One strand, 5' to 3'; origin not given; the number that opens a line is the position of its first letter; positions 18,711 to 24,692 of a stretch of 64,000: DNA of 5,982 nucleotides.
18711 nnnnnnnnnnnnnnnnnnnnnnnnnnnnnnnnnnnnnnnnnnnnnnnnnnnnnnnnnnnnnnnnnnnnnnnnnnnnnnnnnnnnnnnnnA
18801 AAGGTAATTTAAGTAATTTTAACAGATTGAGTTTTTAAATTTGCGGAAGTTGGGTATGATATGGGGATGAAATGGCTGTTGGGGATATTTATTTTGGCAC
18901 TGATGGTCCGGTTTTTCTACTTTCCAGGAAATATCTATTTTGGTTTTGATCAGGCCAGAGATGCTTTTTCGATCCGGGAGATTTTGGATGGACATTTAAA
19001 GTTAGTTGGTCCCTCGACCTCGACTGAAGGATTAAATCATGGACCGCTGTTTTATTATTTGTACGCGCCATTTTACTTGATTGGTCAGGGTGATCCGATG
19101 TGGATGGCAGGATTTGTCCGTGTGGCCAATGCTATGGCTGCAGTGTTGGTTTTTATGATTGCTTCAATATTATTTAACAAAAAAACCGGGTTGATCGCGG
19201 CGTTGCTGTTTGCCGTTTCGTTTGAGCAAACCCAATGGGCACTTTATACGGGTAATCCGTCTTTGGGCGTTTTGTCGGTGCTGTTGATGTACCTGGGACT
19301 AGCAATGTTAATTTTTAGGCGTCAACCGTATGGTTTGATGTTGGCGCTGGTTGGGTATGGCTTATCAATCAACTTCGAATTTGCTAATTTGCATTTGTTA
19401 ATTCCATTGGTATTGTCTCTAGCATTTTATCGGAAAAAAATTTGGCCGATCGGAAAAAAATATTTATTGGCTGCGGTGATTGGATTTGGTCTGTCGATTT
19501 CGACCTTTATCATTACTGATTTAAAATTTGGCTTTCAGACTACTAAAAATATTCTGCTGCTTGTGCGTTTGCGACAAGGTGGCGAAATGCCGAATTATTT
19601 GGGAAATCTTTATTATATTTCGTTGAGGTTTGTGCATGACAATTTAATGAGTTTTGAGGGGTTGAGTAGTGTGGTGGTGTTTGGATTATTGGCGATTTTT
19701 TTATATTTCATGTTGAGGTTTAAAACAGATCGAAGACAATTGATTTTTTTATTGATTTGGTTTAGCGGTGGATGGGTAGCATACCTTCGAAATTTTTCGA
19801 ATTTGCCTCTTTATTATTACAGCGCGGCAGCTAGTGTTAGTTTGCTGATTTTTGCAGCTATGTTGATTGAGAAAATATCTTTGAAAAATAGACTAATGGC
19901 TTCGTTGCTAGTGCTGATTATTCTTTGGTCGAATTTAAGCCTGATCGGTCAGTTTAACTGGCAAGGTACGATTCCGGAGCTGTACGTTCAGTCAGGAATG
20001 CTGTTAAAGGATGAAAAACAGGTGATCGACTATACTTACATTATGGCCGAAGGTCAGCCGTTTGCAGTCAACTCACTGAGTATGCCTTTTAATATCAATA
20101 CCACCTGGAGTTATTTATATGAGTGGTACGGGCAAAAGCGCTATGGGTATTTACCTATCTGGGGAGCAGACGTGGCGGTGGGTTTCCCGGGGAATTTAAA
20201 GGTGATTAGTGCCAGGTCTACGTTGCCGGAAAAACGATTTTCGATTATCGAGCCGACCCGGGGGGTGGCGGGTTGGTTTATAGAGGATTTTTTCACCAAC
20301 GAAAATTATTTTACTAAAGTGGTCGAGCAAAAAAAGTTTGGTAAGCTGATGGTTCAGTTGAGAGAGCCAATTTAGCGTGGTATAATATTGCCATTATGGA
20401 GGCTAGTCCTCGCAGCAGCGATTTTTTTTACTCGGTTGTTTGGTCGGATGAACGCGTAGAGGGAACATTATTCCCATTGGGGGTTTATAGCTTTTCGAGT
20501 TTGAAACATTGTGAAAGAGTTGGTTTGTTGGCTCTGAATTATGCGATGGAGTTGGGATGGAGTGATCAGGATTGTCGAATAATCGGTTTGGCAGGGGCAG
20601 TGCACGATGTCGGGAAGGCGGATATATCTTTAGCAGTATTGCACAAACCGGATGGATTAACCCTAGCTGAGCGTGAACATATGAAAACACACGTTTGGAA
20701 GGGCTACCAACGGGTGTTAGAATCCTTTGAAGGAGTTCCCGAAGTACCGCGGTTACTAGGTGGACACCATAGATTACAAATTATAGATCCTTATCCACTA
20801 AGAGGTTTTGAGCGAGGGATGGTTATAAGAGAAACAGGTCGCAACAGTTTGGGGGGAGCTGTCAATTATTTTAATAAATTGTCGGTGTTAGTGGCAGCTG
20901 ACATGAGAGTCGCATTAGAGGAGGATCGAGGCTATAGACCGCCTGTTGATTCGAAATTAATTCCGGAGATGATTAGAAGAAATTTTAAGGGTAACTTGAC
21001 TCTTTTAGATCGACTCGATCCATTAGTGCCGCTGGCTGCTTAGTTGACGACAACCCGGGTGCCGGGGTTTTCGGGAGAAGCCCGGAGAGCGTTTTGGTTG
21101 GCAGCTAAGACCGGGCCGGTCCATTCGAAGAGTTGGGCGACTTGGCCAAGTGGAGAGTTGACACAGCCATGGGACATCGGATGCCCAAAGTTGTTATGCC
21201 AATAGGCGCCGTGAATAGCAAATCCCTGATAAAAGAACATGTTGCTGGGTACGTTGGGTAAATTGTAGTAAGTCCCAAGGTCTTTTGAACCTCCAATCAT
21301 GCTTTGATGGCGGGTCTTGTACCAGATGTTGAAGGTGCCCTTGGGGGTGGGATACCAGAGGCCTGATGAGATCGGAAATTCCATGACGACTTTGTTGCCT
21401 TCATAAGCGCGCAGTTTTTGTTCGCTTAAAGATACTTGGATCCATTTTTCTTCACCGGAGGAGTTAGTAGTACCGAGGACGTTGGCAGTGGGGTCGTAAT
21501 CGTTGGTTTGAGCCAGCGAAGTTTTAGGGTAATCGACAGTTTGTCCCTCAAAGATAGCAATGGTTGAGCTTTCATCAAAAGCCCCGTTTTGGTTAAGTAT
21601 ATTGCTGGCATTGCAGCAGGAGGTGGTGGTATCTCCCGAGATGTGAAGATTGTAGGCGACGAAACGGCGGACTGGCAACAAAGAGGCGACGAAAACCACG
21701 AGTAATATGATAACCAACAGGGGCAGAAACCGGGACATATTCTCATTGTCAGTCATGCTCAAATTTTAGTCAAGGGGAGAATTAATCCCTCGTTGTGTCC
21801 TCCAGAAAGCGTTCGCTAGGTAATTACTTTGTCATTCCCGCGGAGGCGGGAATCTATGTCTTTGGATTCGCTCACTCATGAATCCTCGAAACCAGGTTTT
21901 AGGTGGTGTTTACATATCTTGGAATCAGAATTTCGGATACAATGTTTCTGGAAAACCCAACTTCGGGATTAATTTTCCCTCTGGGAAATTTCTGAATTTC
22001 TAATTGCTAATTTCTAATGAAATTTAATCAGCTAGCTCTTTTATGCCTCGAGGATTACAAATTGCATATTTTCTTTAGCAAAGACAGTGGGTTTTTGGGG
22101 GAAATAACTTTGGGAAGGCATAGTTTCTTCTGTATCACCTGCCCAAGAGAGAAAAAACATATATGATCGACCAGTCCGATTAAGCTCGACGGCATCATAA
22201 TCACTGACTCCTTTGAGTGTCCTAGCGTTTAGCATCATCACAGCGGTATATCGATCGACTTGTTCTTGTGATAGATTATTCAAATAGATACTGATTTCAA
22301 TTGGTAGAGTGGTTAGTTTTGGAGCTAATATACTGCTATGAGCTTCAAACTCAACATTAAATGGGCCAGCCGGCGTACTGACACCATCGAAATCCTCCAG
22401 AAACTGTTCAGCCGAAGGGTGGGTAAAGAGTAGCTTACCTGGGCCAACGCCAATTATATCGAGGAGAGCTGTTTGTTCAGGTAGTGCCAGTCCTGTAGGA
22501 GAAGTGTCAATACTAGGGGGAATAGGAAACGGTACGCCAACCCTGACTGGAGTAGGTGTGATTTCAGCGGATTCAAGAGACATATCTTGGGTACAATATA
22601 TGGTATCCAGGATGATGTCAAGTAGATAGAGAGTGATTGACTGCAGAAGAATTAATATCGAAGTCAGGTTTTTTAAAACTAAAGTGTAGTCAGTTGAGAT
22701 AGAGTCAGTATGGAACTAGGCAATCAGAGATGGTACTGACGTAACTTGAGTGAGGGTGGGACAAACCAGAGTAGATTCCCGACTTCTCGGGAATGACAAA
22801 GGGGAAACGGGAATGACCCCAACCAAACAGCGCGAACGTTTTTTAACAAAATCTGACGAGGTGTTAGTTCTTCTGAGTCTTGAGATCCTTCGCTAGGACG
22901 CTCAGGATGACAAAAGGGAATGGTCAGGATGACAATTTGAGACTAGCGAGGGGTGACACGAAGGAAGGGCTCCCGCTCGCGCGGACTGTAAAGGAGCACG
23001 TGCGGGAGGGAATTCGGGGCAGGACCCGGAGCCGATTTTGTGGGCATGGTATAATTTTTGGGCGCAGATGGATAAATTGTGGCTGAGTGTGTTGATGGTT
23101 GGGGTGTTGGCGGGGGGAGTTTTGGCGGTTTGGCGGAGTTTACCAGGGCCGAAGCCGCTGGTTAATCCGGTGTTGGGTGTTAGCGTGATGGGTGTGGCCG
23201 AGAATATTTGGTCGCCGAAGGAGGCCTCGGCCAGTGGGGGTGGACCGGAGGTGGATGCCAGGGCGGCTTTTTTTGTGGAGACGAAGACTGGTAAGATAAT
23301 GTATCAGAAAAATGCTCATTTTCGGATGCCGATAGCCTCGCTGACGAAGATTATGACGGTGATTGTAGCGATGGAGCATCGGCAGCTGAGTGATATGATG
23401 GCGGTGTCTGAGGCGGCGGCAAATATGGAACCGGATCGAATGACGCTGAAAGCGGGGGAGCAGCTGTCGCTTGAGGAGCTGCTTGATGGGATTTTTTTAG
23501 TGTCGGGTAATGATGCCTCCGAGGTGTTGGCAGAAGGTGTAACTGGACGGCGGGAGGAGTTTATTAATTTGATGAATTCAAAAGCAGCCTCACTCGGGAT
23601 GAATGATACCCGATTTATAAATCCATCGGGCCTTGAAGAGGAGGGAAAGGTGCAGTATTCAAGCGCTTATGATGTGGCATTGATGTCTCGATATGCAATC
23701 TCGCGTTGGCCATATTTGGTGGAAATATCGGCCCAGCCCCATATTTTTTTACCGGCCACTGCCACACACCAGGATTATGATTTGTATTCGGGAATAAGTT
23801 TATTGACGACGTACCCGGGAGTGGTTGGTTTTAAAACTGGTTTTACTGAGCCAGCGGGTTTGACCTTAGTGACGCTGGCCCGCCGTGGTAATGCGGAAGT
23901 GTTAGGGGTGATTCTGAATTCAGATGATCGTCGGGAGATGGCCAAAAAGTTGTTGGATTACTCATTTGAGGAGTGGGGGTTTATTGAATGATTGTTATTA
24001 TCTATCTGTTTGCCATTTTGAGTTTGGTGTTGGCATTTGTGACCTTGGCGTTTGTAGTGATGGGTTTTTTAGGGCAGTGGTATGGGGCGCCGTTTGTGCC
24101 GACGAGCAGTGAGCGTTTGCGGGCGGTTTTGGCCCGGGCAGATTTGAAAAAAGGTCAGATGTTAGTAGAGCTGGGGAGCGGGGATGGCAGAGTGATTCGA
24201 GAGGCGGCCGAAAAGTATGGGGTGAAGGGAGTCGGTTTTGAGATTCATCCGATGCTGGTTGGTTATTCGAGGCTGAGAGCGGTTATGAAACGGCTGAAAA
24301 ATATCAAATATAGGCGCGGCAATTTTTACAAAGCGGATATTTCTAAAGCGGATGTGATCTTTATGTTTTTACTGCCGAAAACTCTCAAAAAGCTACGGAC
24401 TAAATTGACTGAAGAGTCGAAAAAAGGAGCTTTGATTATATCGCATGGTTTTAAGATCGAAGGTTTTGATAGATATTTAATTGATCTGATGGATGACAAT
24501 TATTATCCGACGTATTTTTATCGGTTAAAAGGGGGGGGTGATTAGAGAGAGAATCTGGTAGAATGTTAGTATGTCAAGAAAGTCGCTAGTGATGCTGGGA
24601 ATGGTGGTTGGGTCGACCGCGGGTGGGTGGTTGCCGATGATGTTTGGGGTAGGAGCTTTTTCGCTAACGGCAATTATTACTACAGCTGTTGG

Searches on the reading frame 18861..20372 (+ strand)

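Call 73: search_protein_families(library=pfam, proteins=[window:18861-20372:+], max_evalue=0.001)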
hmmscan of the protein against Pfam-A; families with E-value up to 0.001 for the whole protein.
window:18861-20372:+ (504 aa): 1 family
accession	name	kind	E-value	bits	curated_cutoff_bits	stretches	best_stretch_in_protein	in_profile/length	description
PF13231.12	PMT_2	-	1.4e-07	32.3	26.1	1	59-209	1-151/160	Dolichyl-phosphate-mannose-protein mannosyltransferase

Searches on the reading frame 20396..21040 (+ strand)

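Call 73: search_protein_families(library=pfam, proteins=[window:20396-21040:+], max_evalue=0.001)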
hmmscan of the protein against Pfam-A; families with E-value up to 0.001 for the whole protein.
window:20396-21040:+ (215 aa): 2 families
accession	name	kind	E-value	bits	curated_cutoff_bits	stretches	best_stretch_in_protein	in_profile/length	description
PF01966.28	HD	-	3e-07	31.2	22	1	37-130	3-91/116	HD domain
PF13487.12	HD_5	-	0.00043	20.5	27.2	1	36-126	15-107/170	HD domain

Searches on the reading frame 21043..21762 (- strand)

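Call 73: search_protein_families(library=pfam, proteins=[window:21043-21762:-], max_evalue=0.001)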
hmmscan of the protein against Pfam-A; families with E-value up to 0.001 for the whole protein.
window:21043-21762:- (240 aa): 1 family
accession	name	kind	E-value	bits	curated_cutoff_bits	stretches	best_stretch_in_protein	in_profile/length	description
PF03734.19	YkuD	-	5e-20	73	23.4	1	106-239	2-146/146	L,D-transpeptidase catalytic domain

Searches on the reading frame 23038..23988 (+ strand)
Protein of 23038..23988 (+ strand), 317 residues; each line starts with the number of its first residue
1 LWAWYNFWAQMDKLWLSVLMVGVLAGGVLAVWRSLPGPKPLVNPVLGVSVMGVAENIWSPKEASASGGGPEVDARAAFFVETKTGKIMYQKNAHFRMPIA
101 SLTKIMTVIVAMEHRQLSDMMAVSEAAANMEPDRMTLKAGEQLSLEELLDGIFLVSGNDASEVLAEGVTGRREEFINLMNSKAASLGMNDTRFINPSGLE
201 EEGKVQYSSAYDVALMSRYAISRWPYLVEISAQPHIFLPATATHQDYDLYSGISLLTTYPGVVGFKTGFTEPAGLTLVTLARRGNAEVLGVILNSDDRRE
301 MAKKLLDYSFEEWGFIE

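Call 6: search_protein_families(library=pfam, proteins=[window:23038-23988:+], max_evalue=0.1)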
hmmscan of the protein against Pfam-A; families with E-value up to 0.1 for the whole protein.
window:23038-23988:+ (317 aa): 4 families
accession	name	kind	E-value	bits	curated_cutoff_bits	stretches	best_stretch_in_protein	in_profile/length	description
PF00768.25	Peptidase_S11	-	2.7e-55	187.9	27.6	1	70-296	8-238/239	D-alanyl-D-alanine carboxypeptidase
PF13354.11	Beta-lactamase2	-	8.1e-07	29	22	1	80-215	5-141/214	Beta-lactamase enzyme family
PF11992.13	TgpA_N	-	0.0045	16.5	30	1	1-121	7-104/333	TgpA N-terminal domain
PF25246.1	Nodulin_N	-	0.095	11.6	27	0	146-250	371-474/518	Nodulin N-terminal domain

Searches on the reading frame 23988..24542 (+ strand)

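Call 6: search_protein_families(library=pfam, proteins=[window:23988-24542:+], max_evalue=0.1)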
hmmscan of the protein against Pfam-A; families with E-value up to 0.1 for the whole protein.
window:23988-24542:+ (185 aa): 10 families
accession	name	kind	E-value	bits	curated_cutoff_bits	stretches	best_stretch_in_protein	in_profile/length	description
PF08123.19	DOT1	-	8.8e-07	29.1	23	1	40-152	27-156/205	Histone methylation protein DOT1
PF00891.24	Methyltransf_2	-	6.9e-06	26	22.3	1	45-126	52-133/210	O-methyltransferase domain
PF02353.26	CMAS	-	1.2e-05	25.3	27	1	42-85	49-92/273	Mycolic acid cyclopropane synthetase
PF13847.12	Methyltransf_31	-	2e-05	24.7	27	1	54-138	2-96/145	Methyltransferase domain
PF13649.12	Methyltransf_25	-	0.00017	22.6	27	1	60-128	2-73/97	Methyltransferase domain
PF13489.12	Methyltransf_23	-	0.00057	20.1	27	1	43-126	8-87/164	Methyltransferase domain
PF02390.23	Methyltransf_4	-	0.0035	17.3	24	1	57-133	3-73/173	Putative methyltransferase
PF08241.18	Methyltransf_11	-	0.0054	17.8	21.2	1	61-136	2-76/95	Methyltransferase domain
PF08242.18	Methyltransf_12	-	0.0077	17.4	30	1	60-130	1-75/98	Methyltransferase domain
PF00398.26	RrnaAD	-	0.036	13.6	24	1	44-121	19-93/263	Ribosomal RNA adenine dimethylase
